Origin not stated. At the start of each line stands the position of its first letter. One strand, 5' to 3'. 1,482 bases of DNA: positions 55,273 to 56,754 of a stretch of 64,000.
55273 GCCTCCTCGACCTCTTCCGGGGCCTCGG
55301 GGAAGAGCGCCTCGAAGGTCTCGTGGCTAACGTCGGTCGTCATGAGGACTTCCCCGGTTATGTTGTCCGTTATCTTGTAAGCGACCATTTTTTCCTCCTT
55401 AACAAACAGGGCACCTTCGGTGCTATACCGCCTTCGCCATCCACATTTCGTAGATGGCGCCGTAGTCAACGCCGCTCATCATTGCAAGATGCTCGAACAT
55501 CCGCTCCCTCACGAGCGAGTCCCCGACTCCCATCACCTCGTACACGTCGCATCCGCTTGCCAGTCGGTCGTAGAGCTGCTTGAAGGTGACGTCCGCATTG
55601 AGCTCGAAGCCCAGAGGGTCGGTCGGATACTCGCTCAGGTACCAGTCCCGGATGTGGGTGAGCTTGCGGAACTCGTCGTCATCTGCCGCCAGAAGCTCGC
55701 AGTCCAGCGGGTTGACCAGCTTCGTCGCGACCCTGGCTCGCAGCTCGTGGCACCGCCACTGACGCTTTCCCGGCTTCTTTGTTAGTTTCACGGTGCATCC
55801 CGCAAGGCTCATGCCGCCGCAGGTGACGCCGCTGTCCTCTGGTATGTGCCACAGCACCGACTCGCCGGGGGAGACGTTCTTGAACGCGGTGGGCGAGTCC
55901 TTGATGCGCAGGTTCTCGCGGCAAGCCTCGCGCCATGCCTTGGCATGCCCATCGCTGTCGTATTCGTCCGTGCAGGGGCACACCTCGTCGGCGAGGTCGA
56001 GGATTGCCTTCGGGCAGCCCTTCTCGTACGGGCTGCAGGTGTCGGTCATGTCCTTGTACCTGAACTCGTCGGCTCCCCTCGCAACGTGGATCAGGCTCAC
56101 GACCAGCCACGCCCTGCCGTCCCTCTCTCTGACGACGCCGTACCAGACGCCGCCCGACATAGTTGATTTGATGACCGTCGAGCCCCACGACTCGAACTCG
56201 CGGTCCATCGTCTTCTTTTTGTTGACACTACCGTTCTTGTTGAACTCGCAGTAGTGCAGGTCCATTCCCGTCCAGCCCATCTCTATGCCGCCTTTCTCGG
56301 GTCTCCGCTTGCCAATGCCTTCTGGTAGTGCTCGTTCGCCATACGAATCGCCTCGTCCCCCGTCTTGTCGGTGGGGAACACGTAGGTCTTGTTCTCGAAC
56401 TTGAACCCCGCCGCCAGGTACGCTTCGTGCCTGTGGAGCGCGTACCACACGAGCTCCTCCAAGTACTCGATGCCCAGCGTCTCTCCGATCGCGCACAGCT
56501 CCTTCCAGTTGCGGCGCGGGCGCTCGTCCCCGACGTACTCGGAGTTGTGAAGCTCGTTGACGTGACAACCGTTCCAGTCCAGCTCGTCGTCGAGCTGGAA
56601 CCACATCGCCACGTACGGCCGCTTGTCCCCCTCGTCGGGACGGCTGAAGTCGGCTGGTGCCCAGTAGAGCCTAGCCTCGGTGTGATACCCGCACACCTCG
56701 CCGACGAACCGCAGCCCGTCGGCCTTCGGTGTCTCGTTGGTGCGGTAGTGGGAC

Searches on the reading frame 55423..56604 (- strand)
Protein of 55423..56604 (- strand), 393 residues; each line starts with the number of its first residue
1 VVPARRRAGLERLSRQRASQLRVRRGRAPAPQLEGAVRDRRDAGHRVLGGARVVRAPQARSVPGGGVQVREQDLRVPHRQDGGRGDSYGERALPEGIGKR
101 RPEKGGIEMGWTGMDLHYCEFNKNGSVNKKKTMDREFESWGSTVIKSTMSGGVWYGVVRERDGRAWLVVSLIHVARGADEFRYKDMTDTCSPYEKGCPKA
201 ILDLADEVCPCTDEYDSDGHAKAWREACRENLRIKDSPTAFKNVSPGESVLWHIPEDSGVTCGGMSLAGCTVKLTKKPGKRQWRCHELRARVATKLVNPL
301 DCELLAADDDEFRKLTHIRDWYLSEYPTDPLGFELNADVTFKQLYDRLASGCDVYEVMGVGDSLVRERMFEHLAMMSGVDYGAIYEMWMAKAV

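Call 64: search_protein_families(library=phrogs, proteins=[window:55423-56604:-], max_evalue=0.00001)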
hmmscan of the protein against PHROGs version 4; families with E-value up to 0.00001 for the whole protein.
window:55423-56604:- (393 aa): 1 family
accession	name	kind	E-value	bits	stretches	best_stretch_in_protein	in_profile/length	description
phrog_21047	-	unknown function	4.3e-06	27.9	1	109-240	1-110/170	-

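Call 86: search_protein_families(library=pfam, proteins=[window:55423-56604:-], max_evalue=0.001)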
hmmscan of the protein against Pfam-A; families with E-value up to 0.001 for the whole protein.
window:55423-56604:- (393 aa): 0 families
